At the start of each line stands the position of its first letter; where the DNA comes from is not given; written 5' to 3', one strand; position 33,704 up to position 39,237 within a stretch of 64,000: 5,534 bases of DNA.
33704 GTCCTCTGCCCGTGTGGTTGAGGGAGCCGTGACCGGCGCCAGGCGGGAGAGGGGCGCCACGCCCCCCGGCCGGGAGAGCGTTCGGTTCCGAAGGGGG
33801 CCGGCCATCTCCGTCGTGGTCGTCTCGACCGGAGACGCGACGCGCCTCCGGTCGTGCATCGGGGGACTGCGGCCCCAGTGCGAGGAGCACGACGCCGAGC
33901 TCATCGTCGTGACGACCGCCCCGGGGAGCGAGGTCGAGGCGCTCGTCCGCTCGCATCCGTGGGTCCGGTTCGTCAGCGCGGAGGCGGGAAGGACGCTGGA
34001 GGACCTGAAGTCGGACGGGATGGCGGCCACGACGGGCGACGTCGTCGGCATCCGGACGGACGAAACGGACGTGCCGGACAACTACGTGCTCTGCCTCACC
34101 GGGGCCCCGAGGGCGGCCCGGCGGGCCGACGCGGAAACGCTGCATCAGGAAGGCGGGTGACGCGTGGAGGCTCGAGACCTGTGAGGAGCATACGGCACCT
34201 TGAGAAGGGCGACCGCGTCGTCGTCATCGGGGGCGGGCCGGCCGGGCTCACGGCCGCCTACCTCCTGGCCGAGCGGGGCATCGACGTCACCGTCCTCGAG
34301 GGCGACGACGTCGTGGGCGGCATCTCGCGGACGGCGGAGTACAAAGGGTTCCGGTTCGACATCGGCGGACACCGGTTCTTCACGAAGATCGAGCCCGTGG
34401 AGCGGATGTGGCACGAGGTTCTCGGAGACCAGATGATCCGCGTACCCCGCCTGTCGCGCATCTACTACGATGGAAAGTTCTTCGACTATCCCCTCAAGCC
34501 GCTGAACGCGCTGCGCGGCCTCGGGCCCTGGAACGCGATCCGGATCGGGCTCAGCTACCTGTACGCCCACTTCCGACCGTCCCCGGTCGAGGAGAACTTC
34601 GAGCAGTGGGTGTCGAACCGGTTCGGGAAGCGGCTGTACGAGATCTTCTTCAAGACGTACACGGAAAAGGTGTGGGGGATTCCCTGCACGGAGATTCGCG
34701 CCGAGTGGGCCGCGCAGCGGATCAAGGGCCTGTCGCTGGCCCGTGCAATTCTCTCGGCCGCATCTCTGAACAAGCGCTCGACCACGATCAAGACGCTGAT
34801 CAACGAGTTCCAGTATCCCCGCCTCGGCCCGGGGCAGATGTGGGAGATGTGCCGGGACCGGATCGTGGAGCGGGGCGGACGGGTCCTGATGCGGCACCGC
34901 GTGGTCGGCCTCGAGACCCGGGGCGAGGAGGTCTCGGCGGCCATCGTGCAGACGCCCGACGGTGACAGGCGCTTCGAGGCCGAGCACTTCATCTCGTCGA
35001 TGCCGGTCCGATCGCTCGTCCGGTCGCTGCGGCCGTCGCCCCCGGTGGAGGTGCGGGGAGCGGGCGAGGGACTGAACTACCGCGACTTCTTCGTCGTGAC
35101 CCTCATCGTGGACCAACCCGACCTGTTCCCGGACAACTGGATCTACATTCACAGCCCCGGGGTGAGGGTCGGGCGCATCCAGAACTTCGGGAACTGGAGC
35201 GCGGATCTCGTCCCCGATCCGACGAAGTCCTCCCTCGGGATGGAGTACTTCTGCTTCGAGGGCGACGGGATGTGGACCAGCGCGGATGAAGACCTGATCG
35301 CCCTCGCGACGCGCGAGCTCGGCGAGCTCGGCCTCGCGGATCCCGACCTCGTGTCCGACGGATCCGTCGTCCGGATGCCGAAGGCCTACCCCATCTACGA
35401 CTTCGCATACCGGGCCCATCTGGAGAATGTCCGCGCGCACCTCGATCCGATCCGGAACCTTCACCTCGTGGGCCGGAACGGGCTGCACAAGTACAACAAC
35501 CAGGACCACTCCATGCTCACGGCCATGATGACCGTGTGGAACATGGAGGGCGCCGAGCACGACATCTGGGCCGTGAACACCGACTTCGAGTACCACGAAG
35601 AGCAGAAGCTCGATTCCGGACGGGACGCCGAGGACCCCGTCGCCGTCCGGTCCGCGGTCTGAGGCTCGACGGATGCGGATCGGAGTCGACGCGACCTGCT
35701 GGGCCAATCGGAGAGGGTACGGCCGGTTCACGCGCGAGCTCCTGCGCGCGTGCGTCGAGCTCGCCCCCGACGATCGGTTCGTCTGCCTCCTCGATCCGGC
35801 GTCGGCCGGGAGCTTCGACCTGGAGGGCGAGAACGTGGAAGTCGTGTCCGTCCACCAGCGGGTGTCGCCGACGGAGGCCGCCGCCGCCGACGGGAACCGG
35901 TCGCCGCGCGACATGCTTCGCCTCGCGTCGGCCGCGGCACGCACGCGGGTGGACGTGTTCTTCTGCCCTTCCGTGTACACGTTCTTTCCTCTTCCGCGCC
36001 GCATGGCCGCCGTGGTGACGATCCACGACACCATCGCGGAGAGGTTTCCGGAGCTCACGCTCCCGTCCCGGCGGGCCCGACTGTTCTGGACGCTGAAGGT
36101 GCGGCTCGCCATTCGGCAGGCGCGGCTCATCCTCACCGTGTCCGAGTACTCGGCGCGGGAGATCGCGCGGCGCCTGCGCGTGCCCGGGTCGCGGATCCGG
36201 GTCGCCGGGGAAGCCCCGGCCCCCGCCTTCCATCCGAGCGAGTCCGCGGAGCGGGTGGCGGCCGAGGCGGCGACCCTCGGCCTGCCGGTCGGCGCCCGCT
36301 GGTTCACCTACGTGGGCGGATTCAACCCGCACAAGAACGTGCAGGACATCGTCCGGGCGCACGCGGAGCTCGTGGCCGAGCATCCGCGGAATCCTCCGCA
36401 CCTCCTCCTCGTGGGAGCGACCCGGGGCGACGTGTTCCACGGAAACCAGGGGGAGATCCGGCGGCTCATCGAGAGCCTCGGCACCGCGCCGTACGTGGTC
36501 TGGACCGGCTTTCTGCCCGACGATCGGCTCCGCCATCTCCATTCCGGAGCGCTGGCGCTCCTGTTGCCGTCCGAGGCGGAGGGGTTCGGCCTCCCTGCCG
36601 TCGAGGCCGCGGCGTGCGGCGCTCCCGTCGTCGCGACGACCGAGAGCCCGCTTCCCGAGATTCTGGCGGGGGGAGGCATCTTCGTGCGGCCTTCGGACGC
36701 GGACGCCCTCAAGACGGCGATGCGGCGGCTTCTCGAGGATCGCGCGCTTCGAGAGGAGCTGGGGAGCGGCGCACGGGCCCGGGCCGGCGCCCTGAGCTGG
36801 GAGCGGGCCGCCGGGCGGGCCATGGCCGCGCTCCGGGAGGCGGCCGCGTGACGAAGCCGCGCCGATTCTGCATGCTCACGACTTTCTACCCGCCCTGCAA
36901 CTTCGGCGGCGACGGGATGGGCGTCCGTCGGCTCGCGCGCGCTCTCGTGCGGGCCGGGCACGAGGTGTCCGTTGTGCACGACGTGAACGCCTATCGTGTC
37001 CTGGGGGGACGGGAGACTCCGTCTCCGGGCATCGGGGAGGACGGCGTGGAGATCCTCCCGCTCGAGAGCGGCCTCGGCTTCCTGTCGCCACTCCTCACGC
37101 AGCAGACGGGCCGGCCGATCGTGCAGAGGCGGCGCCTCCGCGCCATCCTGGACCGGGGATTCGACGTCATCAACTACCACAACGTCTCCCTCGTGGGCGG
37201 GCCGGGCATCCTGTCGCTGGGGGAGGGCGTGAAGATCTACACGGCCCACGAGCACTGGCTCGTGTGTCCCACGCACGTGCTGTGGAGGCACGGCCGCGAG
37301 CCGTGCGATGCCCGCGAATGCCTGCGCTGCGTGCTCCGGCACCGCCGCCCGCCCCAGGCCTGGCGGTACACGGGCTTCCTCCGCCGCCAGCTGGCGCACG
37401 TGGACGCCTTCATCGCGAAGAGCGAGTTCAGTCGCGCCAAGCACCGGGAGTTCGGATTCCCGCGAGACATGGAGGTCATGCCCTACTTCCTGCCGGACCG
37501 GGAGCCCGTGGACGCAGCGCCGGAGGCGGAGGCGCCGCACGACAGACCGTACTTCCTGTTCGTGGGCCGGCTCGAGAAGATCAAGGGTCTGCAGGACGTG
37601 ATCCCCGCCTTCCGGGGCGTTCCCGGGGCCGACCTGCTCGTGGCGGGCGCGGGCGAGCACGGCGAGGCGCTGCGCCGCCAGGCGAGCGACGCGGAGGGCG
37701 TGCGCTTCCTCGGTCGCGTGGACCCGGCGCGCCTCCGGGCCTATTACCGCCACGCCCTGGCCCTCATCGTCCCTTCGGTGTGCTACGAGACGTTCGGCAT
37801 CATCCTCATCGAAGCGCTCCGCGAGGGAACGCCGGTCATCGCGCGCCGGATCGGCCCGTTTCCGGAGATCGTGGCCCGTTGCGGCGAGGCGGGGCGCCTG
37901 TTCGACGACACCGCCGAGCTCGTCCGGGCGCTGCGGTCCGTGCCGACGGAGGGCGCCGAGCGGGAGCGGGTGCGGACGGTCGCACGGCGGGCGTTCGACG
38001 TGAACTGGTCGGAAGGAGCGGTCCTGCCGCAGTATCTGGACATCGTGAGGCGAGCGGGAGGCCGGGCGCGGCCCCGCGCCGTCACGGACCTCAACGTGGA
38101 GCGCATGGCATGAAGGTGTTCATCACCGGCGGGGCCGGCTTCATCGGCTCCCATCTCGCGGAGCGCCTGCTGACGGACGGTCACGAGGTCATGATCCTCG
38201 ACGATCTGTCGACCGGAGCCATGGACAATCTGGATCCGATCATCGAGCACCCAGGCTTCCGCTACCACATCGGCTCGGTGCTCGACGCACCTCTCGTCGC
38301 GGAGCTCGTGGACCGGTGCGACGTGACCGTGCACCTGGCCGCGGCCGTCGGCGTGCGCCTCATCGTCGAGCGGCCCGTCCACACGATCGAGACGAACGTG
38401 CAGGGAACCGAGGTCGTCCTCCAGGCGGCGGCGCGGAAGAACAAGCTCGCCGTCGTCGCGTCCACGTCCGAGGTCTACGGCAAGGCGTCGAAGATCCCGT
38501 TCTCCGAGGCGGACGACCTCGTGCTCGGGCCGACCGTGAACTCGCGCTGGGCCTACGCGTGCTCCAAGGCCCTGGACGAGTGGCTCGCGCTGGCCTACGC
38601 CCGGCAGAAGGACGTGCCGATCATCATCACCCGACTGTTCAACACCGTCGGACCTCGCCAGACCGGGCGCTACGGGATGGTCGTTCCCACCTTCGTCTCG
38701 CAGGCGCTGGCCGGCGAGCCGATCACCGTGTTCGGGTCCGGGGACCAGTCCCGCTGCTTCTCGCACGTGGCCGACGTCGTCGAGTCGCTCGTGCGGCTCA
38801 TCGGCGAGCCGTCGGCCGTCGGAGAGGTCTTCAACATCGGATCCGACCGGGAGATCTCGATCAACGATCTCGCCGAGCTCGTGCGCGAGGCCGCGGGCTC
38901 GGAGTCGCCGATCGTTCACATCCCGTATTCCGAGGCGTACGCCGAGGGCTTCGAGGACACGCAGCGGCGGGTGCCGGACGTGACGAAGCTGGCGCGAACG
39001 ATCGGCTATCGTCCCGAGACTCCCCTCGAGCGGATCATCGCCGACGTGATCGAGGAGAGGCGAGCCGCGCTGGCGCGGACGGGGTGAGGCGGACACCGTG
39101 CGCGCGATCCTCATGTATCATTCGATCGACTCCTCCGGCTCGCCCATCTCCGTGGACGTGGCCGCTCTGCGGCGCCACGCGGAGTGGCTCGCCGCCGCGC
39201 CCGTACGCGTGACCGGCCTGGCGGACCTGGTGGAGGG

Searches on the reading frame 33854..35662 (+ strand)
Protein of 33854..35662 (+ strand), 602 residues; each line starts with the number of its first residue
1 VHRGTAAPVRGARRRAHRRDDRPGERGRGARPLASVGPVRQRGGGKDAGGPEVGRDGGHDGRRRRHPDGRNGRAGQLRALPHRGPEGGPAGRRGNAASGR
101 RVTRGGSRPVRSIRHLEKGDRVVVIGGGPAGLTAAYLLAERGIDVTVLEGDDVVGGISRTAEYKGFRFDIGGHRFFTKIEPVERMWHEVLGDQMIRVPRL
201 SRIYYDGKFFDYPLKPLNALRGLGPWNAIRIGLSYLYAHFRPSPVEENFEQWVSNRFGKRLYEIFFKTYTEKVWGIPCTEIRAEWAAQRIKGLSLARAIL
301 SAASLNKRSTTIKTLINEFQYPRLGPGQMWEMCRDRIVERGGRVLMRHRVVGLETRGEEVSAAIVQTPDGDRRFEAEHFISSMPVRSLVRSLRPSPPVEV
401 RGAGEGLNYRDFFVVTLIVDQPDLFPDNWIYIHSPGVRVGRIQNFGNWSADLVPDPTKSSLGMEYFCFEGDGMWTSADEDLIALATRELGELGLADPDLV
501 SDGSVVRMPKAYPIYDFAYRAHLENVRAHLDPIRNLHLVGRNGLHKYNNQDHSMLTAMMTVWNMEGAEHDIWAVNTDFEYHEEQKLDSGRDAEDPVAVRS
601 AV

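Call 13: search_protein_families(library=pfam, proteins=[window:33854-35662:+])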
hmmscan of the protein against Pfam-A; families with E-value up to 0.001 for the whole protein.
window:33854-35662:+ (602 aa): 12 families
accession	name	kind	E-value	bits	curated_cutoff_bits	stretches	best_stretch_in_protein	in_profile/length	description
PF01593.30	Amino_oxidase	-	6.6e-21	75.5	19.8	1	130-540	2-417/443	Flavin containing amine oxidoreductase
PF13450.12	NAD_binding_8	-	2.1e-16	60.4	21.9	1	124-188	1-67/68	NAD(P)-binding Rossmann-like domain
PF01266.30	DAO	-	5.9e-11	42.9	27.9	1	121-158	1-39/353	FAD dependent oxidoreductase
PF01494.25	FAD_binding_3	-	5e-10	39.6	22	1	122-150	4-32/349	FAD binding domain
PF12831.13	FAD_oxidored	-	5.2e-09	36.3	27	1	122-157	2-37/416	FAD dependent oxidoreductase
PF00890.30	FAD_binding_2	-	2.2e-08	34.1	20.4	1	122-159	2-39/414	FAD binding domain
PF07992.20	Pyr_redox_2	-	3.8e-06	27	26.1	1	121-154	2-36/291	Pyridine nucleotide-disulphide oxidoreductase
PF01946.23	Thi4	-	7.8e-06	25.7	26.2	1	122-156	20-55/235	Thi4 family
PF00070.33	Pyr_redox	-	2e-05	25.4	22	1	121-153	1-33/82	Pyridine nucleotide-disulphide oxidoreductase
PF03486.20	HI0933_like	-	3e-05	24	50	1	121-155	2-36/244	HI0933-like protein Rossmann domain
PF13738.12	Pyr_redox_3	-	0.00014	21.6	30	1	123-157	1-36/305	Pyridine nucleotide-disulphide oxidoreductase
PF01134.28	GIDA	-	0.00076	19.1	22.1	0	122-148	2-28/391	Glucose inhibited division protein A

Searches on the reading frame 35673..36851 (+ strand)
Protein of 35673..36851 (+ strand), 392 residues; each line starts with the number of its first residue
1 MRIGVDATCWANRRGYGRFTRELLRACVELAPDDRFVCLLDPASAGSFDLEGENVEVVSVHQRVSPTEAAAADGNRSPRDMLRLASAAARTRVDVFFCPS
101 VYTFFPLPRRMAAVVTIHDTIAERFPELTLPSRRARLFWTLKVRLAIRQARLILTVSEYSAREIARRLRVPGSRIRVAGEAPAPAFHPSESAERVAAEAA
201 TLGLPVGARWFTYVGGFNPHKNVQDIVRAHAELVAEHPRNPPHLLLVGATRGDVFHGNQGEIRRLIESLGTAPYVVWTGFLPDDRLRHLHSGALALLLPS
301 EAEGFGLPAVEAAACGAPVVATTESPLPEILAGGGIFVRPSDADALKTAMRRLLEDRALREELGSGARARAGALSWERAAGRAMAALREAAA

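Call 13: search_protein_families(library=pfam, proteins=[window:35673-36851:+])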
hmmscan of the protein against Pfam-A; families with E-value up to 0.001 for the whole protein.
window:35673-36851:+ (392 aa): 5 families
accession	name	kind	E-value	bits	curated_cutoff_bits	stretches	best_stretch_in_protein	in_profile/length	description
PF00534.26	Glycos_transf_1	-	4.3e-28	98.4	26.4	1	203-369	10-171/172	Glycosyl transferases group 1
PF13692.12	Glyco_trans_1_4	-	9.6e-25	87.9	27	1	210-356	3-142/142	Glycosyl transferases group 1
PF13439.12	Glyco_transf_4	-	2.2e-13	51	28.5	1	15-177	3-161/170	Glycosyltransferase Family 4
PF20706.3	GT4-conflict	-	7.9e-13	48.6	26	1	148-380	145-382/385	Family 4 Glycosyltransferase in conflict systems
PF13524.12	Glyco_trans_1_2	-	2.4e-08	34.5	25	1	276-371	30-129/144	Glycosyl transferase-like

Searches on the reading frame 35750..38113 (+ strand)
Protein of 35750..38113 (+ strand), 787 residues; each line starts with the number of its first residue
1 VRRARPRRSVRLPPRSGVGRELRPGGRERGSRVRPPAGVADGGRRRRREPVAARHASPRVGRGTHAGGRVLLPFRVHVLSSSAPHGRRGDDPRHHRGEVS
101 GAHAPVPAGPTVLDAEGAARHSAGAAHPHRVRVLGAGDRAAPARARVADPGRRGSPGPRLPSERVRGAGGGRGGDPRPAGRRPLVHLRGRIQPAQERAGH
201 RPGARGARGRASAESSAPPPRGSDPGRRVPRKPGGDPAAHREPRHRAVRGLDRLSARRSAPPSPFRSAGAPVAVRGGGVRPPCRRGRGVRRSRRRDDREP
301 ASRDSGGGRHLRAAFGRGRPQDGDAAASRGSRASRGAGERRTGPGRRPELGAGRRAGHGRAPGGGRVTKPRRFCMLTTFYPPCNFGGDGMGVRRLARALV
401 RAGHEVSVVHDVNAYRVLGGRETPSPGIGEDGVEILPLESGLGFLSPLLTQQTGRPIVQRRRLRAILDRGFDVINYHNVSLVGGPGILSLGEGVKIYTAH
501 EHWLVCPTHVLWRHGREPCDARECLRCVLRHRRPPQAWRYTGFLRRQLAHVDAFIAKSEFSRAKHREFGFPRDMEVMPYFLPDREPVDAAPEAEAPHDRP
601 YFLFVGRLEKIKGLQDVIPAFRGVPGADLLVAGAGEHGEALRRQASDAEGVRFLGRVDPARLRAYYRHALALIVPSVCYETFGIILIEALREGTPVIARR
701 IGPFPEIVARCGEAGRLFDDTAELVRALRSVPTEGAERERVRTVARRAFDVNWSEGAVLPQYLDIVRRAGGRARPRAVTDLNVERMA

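Call 42: search_protein_families(library=pfam, proteins=[window:35750-38113:+], max_evalue=0.01)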
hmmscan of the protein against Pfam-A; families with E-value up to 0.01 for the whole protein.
window:35750-38113:+ (787 aa): 4 families
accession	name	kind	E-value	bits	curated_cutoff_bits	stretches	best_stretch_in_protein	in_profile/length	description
PF00534.26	Glycos_transf_1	-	2.1e-24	86.4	26.4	1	594-746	10-170/172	Glycosyl transferases group 1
PF13692.12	Glyco_trans_1_4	-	3.4e-22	79.7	27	1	599-730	1-138/142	Glycosyl transferases group 1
PF13439.12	Glyco_transf_4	-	7.2e-13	49.3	28.5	1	386-578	2-163/170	Glycosyltransferase Family 4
PF13524.12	Glyco_trans_1_2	-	0.0028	18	25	1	622-748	10-128/144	Glycosyl transferase-like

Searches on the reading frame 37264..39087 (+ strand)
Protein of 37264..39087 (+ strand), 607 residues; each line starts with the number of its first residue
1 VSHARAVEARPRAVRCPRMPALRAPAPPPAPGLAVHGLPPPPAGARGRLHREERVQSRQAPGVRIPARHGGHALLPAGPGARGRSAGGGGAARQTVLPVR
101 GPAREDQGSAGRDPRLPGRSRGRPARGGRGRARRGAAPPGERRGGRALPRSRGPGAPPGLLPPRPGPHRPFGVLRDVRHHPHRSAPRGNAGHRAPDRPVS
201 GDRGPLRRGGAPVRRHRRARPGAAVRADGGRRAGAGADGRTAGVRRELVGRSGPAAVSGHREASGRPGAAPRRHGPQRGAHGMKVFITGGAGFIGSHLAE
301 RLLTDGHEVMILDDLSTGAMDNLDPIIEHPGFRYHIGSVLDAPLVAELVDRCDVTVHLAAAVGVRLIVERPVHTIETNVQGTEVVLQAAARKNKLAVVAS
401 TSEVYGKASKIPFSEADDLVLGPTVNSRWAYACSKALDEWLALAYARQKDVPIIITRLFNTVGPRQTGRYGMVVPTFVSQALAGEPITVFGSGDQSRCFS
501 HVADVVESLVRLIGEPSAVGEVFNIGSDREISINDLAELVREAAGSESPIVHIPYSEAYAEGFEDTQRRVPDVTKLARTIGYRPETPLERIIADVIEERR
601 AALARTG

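Call 14: search_protein_families(library=pfam, proteins=[window:37264-39087:+])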
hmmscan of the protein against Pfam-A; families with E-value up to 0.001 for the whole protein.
window:37264-39087:+ (607 aa): 7 families
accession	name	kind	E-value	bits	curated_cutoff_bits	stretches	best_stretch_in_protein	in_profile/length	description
PF01370.27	Epimerase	-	1.2e-56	192.3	20.9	1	285-526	1-240/240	NAD dependent epimerase/dehydratase family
PF16363.11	GDP_Man_Dehyd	-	5.2e-56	190.9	27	1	286-594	1-331/332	GDP-mannose 4,6 dehydratase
PF02719.21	Polysacc_synt_2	-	3.4e-18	66.3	20.2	2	285-399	1-125/293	Polysaccharide biosynthesis protein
PF01073.25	3Beta_HSD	-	1e-13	51.4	22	1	287-444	2-159/280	3-beta hydroxysteroid dehydrogenase/isomerase family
PF07993.18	NAD_binding_4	-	1.6e-13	50.8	20.1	1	340-469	77-215/258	Male sterility protein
PF04321.23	RmlD_sub_bind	-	3e-11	43.4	27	1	283-585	1-272/287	RmlD substrate binding domain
PF13460.12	NAD_binding_10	-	0.00095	19.5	27.2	0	289-422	1-118/184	NAD(P)H-binding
